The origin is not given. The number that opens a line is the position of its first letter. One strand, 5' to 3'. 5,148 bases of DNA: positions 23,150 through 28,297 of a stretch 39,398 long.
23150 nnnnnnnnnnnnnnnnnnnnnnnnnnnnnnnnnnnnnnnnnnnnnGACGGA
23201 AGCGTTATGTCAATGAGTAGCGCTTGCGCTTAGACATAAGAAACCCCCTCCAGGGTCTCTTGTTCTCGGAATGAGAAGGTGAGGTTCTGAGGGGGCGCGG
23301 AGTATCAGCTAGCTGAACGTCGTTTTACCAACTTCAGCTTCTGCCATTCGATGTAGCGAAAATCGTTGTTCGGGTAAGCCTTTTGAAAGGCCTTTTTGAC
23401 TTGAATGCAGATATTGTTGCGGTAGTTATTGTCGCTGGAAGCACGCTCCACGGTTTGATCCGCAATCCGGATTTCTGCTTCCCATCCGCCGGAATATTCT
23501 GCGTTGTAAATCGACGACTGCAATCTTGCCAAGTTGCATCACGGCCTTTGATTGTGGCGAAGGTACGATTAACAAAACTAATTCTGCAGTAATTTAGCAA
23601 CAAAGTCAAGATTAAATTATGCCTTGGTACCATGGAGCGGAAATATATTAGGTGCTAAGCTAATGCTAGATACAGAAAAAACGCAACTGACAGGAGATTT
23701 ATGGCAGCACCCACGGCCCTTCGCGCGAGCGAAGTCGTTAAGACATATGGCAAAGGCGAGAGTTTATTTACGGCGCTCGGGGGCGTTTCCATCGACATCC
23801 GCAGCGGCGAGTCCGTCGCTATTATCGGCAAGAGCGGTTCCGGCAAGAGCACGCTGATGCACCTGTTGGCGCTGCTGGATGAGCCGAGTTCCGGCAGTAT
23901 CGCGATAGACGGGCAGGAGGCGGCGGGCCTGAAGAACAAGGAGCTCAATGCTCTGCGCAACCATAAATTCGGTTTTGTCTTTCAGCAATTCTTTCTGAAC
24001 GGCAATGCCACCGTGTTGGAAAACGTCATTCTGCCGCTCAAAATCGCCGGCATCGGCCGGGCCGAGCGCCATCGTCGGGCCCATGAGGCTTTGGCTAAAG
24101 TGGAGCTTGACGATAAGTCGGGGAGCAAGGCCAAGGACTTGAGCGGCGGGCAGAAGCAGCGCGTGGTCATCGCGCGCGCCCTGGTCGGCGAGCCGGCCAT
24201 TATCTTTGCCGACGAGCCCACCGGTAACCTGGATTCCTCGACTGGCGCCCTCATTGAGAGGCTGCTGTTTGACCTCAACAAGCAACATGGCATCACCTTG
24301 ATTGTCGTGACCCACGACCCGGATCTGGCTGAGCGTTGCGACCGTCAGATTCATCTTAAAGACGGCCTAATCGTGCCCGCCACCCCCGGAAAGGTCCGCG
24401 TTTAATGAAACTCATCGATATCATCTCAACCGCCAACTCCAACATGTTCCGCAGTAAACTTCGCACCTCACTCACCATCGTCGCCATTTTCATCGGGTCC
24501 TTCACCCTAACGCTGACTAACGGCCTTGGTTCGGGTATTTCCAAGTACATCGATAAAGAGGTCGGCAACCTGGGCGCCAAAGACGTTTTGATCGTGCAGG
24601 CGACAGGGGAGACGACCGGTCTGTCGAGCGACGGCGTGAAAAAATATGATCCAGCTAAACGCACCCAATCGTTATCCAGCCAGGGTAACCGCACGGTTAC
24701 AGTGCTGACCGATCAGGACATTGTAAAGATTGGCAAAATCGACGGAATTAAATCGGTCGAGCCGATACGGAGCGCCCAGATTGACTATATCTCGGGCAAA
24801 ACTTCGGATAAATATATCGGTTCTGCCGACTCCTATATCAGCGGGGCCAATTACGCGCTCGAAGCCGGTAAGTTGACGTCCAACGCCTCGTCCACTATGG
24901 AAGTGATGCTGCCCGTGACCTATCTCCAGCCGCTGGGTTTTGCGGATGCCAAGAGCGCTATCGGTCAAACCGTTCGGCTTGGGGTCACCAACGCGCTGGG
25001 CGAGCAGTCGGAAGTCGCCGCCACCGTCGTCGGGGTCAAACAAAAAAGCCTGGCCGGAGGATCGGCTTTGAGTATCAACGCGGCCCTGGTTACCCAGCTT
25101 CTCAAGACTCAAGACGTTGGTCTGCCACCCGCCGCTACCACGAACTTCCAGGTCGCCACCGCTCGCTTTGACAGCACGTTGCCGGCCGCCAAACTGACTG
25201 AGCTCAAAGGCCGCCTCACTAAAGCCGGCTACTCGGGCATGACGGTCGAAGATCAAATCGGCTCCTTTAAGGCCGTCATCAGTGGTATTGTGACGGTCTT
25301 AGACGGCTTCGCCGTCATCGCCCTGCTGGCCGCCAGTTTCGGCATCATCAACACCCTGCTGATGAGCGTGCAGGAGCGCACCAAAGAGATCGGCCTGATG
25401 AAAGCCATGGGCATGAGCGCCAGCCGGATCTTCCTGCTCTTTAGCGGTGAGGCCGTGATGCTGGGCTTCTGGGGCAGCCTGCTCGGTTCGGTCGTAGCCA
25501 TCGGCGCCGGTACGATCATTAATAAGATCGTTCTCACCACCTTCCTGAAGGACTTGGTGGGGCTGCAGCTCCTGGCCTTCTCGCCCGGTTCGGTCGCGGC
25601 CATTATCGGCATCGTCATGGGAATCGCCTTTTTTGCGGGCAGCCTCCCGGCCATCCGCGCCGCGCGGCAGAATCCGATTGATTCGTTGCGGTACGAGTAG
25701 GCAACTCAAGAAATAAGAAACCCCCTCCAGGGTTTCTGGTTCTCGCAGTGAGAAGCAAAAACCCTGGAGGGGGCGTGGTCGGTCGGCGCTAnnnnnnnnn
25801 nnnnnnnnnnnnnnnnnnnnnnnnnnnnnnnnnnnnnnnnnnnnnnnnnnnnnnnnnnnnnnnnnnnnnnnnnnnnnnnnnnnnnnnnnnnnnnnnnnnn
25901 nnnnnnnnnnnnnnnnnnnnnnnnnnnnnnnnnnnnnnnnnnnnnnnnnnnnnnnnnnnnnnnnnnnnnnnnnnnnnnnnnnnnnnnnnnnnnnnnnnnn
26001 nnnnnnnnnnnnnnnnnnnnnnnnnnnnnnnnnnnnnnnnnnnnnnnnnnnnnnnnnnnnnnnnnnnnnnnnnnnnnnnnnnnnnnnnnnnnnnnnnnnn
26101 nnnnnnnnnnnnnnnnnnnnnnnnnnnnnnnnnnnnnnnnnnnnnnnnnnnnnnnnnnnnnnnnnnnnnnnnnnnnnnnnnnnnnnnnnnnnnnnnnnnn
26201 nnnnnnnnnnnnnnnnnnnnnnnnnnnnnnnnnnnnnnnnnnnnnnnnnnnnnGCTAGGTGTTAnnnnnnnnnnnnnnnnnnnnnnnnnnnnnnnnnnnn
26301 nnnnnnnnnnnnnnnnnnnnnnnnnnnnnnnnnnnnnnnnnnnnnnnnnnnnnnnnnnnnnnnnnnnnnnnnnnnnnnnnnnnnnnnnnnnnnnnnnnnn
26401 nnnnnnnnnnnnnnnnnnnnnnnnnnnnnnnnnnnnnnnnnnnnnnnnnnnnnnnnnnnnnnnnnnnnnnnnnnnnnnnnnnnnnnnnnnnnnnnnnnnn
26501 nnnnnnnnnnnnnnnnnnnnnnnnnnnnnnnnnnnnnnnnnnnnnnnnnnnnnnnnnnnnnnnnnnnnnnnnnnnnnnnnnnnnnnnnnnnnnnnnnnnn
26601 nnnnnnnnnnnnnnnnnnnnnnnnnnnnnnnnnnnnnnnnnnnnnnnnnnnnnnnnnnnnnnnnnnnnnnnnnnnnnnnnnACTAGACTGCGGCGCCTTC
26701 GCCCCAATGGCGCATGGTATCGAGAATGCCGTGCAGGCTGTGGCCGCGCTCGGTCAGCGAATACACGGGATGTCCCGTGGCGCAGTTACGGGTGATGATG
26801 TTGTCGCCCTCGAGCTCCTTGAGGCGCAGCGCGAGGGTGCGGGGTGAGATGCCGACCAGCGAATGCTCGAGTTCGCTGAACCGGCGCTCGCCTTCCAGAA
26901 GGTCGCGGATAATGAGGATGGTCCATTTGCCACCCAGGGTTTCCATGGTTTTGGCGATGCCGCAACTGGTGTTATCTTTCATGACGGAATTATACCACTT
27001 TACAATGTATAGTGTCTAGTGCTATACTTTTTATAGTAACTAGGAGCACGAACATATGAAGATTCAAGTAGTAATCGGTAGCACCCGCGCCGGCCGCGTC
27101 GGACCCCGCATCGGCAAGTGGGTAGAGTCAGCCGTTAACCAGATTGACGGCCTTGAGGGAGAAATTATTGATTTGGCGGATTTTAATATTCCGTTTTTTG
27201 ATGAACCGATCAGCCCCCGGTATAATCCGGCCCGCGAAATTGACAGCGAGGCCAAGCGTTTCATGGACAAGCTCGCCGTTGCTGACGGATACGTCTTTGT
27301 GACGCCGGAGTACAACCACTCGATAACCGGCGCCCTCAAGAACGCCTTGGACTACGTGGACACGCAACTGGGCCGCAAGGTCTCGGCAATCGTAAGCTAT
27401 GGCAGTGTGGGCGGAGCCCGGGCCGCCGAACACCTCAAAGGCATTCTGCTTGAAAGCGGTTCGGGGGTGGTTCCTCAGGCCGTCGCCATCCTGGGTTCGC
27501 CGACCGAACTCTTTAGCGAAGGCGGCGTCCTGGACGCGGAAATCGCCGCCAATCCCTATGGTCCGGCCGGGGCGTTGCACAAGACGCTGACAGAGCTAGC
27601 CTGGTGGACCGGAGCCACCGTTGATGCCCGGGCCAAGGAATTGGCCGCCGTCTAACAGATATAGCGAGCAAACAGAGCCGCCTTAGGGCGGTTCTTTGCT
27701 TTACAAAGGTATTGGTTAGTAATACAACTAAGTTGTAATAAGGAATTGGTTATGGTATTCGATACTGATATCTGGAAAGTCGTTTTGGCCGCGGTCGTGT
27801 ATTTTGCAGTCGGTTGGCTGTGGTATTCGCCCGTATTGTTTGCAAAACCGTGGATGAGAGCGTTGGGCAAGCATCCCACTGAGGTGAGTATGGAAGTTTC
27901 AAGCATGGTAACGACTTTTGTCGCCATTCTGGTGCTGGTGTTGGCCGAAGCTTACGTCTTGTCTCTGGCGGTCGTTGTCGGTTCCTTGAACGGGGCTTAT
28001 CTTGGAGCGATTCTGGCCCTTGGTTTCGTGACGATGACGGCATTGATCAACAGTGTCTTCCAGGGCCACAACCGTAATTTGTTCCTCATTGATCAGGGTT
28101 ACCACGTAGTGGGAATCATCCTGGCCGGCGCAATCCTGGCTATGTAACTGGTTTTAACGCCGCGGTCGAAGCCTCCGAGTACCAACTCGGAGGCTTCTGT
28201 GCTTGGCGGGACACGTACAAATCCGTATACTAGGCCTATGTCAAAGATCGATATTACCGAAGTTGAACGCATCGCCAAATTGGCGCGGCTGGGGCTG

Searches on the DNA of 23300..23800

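Call 43: search_rna_families(source=window, start=23300, end=23800, threshold=evalue, max_evalue=10, show_alignments=3)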
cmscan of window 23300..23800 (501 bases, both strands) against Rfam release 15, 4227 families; matches with E-value up to 10: 0.
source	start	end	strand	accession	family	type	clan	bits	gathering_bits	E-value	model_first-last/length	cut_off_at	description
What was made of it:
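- Tried and rejected: There is no Rfam hit there even at E 10 (call 43).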

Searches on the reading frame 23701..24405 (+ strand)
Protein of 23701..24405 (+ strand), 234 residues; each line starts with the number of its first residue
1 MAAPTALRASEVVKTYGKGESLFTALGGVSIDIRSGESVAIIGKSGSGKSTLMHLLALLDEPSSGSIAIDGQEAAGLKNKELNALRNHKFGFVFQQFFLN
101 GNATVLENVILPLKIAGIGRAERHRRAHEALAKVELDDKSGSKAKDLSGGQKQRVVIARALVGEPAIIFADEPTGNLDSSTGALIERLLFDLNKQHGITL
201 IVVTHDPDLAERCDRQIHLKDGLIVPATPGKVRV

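Call 10: search_protein_families(library=pfam, proteins=[window:23701-24405:+], max_evalue=0.01)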
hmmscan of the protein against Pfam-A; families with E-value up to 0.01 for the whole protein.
window:23701-24405:+ (234 aa): 8 families
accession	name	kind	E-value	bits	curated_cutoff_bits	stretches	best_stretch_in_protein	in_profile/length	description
PF00005.33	ABC_tran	-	6.4e-34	117.9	25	1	27-174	2-136/137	ABC transporter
PF13304.12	AAA_21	-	8.2e-06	26.5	27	1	39-80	2-48/304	AAA domain, putative AbiEii toxin, Type IV TA system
PF02463.25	SMC_N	-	2.9e-05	24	40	0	40-219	28-211/220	RecF/RecN/SMC N terminal domain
PF13555.12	AAA_29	-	5.1e-05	23.4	27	1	29-53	15-39/61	P-loop containing region of AAA domain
PF13191.12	AAA_16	-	0.0012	19.8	32.6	1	34-189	22-156/167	AAA ATPase domain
PF01935.23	DUF87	-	0.0041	17.7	23.2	1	36-56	23-43/220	Helicase HerA, central domain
PF13175.12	AAA_15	-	0.0046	17.1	32.1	1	29-81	17-72/374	AAA ATPase domain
PF13401.12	AAA_22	-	0.0048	17.7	27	0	36-64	5-34/130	AAA domain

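Call 17: search_protein_families(library=ncbifam, proteins=[window:23701-24405:+], max_evalue=0.01)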
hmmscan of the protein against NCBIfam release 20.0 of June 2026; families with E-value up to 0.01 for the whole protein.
window:23701-24405:+ (234 aa): 192 families (the best 25 are shown)
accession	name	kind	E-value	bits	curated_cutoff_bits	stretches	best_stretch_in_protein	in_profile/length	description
TIGR02211.1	LolD_lipo_ex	equivalog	2e-71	240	307.75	1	7-224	2-219/221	lipoprotein-releasing ABC transporter ATP-binding protein LolD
NF007826.0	PRK10535.1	equivalog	1e-61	209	966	1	7-230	5-227/648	macrolide ABC transporter ATP-binding protein/permease MacB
NF008639.0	PRK11629.1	equivalog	7e-61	205.6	360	1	6-223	6-223/234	lipoprotein-releasing ABC transporter ATP-binding protein LolD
NF007879.0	PRK10584.1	equivalog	9e-61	205.5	336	1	1-223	1-223/228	putative ABC transporter ATP-binding protein YbbA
TIGR02673.1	FtsE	equivalog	6.5e-57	192.6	264.85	1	10-222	5-213/214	cell division ATP-binding protein FtsE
TIGR03608.1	L_ocin_972_ABC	subfamily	2.3e-56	190.5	254.85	1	24-219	12-206/206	putative bacteriocin export ABC transporter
NF038007.1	ABC_ATP_DarD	equivalog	2.7e-52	177.4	375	1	24-223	19-217/218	darobactin export ABC transporter ATP-binding protein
TIGR02315.1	ABC_phnC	equivalog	1.1e-51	175.6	266.1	1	7-225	2-225/243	phosphonate ABC transporter ATP-binding protein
TIGR02982.1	heterocyst_DevA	subfamily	1.5e-51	175.1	295.8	1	8-224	3-219/220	ABC exporter ATP-binding subunit, DevA family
TIGR02314.1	ABC_MetN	equivalog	5.3e-50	170.3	499.7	1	9-222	4-217/343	methionine ABC transporter ATP-binding protein MetN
TIGR01186.1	proV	subfamily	8.3e-49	166.6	326.6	1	25-226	8-210/363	betaine/proline/choline family ABC transporter ATP-binding protein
NF040933.2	ABC_arch_GlcV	equivalog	8e-46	156.5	450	1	7-208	3-203/357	glucose ABC transporter ATP-binding protein GlcV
NF007027.0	PRK09493.1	equivalog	1.9e-42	145.3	379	1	11-224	6-214/240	glutamine ABC transporter ATP-binding protein GlnQ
NF008428.0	PRK11264.1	equivalog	2.8e-42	144.7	406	1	24-229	17-227/250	L-cystine ABC transporter ATP-binding protein TcyN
NF007739.0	PRK10419.1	subfamily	3.3e-42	144.9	354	1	21-226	23-232/268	nickel ABC transporter ATP-binding protein NikE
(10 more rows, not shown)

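Call 45: find_encoding_contigs(protein=window:23701-24405:+, flank=6000, max_places=10)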
Protein window:23701-24405:+ (234 aa): 10 contigs read that carry it; 4 places shown.
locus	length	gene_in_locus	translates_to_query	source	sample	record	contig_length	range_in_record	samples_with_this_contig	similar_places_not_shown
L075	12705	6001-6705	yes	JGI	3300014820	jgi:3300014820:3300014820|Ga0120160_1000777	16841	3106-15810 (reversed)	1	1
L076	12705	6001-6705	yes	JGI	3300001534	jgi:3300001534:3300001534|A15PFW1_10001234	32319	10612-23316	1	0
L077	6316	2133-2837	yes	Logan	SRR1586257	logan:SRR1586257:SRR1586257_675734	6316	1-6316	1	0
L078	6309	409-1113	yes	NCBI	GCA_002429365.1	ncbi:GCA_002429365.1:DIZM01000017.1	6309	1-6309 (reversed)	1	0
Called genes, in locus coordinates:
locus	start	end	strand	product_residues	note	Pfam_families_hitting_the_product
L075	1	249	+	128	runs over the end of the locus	-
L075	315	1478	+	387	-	PF11074:DUF2779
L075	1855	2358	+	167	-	PF12762:DDE_Tnp_IS1595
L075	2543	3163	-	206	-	PF12686:DUF3800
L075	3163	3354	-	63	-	-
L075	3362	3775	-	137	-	-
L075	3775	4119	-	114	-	-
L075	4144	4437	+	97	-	-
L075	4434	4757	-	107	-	-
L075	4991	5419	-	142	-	-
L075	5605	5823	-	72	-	-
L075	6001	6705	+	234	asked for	PF00005:ABC_tran, PF13304:AAA_21 (faint)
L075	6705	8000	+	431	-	PF12704:MacB_PCD, PF02687:FtsX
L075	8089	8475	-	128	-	-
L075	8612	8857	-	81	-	-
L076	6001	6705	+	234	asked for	PF00005:ABC_tran, PF13304:AAA_21 (faint)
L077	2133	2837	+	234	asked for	PF00005:ABC_tran, PF13304:AAA_21 (faint)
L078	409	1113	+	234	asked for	PF00005:ABC_tran, PF13304:AAA_21 (faint)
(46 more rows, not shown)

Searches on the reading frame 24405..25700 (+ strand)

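Call 10: search_protein_families(library=pfam, proteins=[window:24405-25700:+], max_evalue=0.01)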
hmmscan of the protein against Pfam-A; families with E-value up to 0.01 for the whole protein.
window:24405-25700:+ (431 aa): 2 families
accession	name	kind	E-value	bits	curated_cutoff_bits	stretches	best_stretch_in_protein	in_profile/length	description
PF02687.27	FtsX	-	5.3e-19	68.9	25.5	1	302-424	3-120/120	FtsX-like permease C-terminal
PF12704.14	MacB_PCD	-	5.3e-11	43.6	27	1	21-223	1-165/207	MacB-like periplasmic core domain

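Call 17: search_protein_families(library=ncbifam, proteins=[window:24405-25700:+], max_evalue=0.01)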
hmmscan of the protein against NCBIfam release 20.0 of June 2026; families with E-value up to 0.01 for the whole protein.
window:24405-25700:+ (431 aa): 9 families
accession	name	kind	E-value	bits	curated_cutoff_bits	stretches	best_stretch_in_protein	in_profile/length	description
TIGR03434.1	ADOP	subfamily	5.5e-21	74.4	622.3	1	182-431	575-803/803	ADOP family duplicated permease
TIGR02212.1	lolCE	equivalog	2.3e-15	56.4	362.45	1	304-431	274-411/411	lipoprotein-releasing ABC transporter permease subunit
NF007826.0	PRK10535.1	equivalog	8e-13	47.5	966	1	299-429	525-646/648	macrolide ABC transporter ATP-binding protein/permease MacB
NF038347.1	FtsX_Gpos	exception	6e-09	35.7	225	1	247-419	123-290/296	permease-like cell division protein FtsX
NF008076.0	PRK10814.1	exception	5.4e-07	29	473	1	307-431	275-399/399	lipoprotein-releasing ABC transporter permease subunit LolC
NF038346.1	FtsX_actino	exception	1e-06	28.4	250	1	288-416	172-298/308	permease-like cell division protein FtsX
NF008357.0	PRK11146.1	exception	1.5e-06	27.3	439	1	302-391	275-362/414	lipoprotein-releasing ABC transporter permease subunit LolE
TIGR02213.1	lolE_release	exception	2.4e-06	26.6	540.35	1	295-390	265-358/411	lipoprotein-releasing ABC transporter permease subunit LolE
TIGR00439.2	FtsX_Gneg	equivalog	0.00012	21.4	255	1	285-413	159-284/292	permease-like cell division protein FtsX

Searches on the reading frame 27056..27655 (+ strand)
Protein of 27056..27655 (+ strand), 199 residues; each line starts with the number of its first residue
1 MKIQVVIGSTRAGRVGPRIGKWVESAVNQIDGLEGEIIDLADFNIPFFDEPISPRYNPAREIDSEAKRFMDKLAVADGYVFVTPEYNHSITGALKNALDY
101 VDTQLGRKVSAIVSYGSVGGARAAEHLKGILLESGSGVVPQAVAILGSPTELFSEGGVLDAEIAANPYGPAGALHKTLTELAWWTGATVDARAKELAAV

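Call 10: search_protein_families(library=pfam, proteins=[window:27056-27655:+], max_evalue=0.01)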
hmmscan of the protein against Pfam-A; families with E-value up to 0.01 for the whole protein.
window:27056-27655:+ (199 aa): 2 families
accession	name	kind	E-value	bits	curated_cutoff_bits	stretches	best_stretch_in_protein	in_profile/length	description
PF03358.20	FMN_red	-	1.5e-34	119.2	24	1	1-145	1-147/152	NADPH-dependent FMN reductase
PF02525.22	Flavodoxin_2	-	8.4e-09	35.8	27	1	1-101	1-103/198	Flavodoxin-like fold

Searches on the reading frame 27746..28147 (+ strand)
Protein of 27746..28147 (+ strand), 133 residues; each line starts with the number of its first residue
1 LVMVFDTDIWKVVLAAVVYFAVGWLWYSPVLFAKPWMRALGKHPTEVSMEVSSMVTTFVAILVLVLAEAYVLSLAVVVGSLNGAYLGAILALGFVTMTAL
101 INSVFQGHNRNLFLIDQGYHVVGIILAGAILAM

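Call 10: search_protein_families(library=pfam, proteins=[window:27746-28147:+], max_evalue=0.01)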
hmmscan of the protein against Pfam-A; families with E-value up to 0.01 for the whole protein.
window:27746-28147:+ (133 aa): 1 family
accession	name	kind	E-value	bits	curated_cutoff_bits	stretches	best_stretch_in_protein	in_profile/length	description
PF08570.15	DUF1761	-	3e-22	79.6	31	1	10-131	1-122/123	Protein of unknown function (DUF1761)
